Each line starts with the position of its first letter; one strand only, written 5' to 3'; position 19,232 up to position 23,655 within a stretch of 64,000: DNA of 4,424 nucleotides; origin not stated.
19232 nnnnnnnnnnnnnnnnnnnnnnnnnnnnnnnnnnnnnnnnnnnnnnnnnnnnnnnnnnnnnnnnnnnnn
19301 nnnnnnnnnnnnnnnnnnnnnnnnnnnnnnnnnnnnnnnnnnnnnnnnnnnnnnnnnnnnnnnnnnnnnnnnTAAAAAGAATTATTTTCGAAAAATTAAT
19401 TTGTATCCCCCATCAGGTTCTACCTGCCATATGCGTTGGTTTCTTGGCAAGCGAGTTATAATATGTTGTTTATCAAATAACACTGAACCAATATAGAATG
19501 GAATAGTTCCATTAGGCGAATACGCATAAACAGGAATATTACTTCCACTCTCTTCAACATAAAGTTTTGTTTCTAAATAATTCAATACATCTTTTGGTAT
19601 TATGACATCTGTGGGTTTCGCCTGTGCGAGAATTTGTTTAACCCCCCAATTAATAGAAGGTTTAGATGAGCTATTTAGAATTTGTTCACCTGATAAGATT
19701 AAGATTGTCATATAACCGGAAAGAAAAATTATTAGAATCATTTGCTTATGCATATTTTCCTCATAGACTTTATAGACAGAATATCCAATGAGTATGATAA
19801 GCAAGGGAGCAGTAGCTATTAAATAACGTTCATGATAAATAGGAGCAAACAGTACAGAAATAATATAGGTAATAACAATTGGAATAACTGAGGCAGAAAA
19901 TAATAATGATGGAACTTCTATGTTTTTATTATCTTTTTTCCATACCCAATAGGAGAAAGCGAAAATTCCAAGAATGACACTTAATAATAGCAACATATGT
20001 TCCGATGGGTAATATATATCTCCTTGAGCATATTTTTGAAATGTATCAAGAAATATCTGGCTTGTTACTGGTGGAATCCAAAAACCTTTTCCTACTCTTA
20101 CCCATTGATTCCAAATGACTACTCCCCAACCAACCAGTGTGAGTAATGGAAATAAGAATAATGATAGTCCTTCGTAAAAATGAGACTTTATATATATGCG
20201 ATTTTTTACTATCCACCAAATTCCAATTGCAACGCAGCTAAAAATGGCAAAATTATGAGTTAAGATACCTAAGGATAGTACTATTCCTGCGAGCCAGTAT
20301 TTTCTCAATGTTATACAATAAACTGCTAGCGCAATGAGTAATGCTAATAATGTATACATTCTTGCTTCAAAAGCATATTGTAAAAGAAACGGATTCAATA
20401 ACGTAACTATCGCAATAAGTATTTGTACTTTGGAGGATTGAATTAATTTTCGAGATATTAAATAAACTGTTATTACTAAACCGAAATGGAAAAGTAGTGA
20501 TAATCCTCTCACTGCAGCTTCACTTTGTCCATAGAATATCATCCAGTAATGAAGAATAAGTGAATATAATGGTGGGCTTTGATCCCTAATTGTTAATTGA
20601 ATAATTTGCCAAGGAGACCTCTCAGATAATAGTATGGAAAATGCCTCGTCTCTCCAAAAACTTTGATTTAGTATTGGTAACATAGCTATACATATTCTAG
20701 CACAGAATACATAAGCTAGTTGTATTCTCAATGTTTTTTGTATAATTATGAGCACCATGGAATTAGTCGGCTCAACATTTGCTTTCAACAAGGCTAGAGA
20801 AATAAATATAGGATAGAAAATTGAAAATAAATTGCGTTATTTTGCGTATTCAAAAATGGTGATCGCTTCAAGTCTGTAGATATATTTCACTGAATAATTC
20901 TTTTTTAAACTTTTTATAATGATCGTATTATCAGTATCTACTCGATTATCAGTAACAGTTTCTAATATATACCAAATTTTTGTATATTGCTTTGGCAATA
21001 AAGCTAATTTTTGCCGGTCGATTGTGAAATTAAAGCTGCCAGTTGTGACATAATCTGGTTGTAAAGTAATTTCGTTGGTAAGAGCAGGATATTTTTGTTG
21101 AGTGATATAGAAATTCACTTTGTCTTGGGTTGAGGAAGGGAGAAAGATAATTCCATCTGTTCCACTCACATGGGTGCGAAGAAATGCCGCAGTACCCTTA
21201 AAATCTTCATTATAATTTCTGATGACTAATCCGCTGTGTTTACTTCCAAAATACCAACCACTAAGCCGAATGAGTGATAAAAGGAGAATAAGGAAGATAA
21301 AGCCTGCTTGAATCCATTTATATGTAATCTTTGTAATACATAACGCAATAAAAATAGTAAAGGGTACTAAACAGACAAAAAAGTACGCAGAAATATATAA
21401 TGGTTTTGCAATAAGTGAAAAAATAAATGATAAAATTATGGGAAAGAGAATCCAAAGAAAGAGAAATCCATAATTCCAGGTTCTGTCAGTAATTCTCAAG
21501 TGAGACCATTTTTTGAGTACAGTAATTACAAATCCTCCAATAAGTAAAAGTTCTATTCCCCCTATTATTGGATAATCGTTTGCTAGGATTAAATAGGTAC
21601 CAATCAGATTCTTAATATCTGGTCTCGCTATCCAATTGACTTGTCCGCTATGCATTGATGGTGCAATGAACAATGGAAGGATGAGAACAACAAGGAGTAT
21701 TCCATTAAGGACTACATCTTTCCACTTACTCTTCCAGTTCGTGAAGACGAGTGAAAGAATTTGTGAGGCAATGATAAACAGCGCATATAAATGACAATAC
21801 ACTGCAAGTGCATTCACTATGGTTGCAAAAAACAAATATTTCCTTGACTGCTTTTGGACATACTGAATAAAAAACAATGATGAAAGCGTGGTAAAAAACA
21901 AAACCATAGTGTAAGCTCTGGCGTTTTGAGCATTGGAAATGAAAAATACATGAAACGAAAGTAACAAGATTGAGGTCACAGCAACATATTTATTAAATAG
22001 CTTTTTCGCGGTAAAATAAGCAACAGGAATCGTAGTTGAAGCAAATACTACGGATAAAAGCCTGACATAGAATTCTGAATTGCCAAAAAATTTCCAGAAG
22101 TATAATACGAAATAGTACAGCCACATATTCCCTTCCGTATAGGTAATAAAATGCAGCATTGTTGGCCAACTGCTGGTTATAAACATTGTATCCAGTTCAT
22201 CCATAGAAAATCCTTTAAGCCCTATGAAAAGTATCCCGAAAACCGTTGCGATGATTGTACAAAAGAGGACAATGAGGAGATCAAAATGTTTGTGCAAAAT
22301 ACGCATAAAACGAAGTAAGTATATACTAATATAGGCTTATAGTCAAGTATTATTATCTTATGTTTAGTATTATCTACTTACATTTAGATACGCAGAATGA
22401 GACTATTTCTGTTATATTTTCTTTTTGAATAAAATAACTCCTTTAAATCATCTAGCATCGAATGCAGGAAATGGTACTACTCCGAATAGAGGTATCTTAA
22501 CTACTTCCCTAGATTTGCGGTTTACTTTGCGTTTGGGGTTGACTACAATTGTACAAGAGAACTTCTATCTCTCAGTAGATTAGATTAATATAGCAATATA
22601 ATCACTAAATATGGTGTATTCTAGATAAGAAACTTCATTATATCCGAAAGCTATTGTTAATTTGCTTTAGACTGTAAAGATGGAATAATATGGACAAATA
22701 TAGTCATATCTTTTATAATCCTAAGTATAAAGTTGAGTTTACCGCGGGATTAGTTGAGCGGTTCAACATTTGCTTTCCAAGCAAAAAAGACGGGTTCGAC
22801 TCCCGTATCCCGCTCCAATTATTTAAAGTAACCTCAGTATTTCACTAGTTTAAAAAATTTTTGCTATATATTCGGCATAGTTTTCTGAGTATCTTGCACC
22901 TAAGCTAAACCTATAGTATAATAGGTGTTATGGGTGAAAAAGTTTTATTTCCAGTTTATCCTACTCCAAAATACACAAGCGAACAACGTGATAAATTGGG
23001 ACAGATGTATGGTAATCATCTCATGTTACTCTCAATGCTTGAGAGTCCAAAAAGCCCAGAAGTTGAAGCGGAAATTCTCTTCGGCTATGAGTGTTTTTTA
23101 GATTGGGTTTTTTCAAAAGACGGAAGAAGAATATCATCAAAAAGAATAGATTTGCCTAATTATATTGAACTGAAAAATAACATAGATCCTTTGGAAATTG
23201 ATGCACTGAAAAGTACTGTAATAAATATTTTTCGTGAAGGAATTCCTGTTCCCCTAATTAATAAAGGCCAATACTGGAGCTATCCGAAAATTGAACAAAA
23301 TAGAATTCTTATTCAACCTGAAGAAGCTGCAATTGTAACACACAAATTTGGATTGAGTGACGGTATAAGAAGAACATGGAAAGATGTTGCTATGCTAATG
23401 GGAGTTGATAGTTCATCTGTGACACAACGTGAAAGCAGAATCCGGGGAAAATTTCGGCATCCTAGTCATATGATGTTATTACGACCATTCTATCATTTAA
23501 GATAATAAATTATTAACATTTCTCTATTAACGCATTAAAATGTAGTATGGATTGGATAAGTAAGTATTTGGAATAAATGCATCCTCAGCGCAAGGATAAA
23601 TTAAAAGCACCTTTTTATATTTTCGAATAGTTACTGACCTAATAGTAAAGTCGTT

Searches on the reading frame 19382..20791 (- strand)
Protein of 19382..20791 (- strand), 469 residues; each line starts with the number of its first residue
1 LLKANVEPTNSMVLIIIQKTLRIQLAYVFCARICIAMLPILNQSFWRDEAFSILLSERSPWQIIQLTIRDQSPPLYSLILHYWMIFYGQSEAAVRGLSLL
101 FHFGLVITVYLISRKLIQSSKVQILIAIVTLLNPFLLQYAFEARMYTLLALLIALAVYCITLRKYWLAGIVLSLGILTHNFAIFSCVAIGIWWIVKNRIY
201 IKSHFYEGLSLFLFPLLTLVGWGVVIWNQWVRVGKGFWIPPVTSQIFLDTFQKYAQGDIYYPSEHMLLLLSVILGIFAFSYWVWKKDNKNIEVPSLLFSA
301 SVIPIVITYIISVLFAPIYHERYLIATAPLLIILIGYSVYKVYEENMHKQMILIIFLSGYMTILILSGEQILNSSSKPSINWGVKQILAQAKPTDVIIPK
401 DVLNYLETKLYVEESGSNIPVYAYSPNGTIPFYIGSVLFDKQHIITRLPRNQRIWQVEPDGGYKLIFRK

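Call 22: search_protein_families(library=pfam, proteins=[window:19382-20791:-], max_evalue=0.001)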
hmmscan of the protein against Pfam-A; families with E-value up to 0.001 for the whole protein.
window:19382-20791:- (469 aa): 1 family
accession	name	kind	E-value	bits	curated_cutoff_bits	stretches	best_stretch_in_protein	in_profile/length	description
PF13231.12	PMT_2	-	7.5e-06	26.7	26.1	1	72-222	2-160/160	Dolichyl-phosphate-mannose-protein mannosyltransferase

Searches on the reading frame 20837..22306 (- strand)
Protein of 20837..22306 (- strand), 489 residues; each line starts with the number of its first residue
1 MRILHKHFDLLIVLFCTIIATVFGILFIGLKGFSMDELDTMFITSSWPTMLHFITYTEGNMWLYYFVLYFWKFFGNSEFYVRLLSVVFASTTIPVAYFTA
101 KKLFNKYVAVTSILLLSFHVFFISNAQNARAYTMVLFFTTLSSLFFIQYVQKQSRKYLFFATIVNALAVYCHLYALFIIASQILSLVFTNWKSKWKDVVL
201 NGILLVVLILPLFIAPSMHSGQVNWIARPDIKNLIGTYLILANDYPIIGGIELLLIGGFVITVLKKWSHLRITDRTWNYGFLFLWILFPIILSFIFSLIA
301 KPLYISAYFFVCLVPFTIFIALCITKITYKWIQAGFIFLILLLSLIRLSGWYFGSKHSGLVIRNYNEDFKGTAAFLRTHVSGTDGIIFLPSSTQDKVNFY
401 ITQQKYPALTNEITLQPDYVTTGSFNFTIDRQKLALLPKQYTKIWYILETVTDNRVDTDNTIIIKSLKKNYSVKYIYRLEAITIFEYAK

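Call 22: search_protein_families(library=pfam, proteins=[window:20837-22306:-], max_evalue=0.001)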
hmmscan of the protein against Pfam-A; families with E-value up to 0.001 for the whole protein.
window:20837-22306:- (489 aa): 3 families
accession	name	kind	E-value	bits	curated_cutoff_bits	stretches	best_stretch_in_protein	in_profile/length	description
PF13231.12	PMT_2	-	4.3e-13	50.2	26.1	1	64-210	7-153/160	Dolichyl-phosphate-mannose-protein mannosyltransferase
PF02366.24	PMT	-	1e-08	35.5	22.7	1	56-226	59-239/245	Dolichyl-phosphate-mannose-protein mannosyltransferase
PF11028.14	TMEM260-like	-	0.00073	19.8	24.2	0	64-193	27-177/179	Protein O-mannosyl-transferase TMEM260-like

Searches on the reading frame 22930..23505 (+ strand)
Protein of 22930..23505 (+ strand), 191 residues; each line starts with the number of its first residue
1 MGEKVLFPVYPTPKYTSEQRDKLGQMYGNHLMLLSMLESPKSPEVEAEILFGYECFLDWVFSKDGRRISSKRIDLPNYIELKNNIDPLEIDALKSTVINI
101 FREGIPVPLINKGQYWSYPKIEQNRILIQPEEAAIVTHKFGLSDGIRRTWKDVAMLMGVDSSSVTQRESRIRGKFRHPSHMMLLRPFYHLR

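Call 22: search_protein_families(library=pfam, proteins=[window:22930-23505:+], max_evalue=0.001)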
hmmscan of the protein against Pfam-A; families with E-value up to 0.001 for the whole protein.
window:22930-23505:+ (191 aa): 0 families

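Call 40: search_protein_families(library=ncbifam, proteins=[window:22930-23505:+], max_evalue=0.01)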
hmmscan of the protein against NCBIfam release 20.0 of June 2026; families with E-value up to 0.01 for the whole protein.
window:22930-23505:+ (191 aa): 11 families
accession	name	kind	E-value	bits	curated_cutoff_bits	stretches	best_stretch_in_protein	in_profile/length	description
NF004560.0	PRK05901.1-1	equivalog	1.4e-07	31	711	1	131-187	458-514/516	RNA polymerase sigma factor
NF004561.0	PRK05901.1-3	equivalog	6.2e-07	28.9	582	1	130-187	478-535/537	RNA polymerase sigma factor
TIGR02393.1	RpoD_Cterm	equivalog_domain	3.1e-05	23.7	354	1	128-188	177-237/238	RNA polymerase sigma factor RpoD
TIGR02835.1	spore_sigmaE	equivalog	0.00013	21.5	348.6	1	131-176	182-227/234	RNA polymerase sporulation sigma factor SigE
NF006666.0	PRK09210.1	equivalog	0.0002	20.8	572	1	131-187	312-368/370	RNA polymerase sigma factor RpoD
NF006158.0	PRK08301.1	equivalog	0.00023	20.7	339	1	131-177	189-235/241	RNA polymerase sporulation sigma factor SigE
NF004562.0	PRK05901.1-4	equivalog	0.001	17.7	779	1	131-190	496-555/571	RNA polymerase sigma factor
NF004471.0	PRK05803.1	subfamily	0.0016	17.7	252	1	121-175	170-224/235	RNA polymerase sporulation sigma factor SigK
TIGR02846.1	spore_sigmaK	equivalog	0.0026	17.4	298.65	1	120-171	167-218/227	RNA polymerase sporulation sigma factor SigK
NF005643.0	PRK07406.1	equivalog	0.0026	16.9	500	1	128-186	336-394/397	RNA polymerase sigma factor RpoD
NF005920.0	PRK07921.1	subfamily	0.0031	16.6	464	1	129-185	268-324/328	RNA polymerase sigma factor SigB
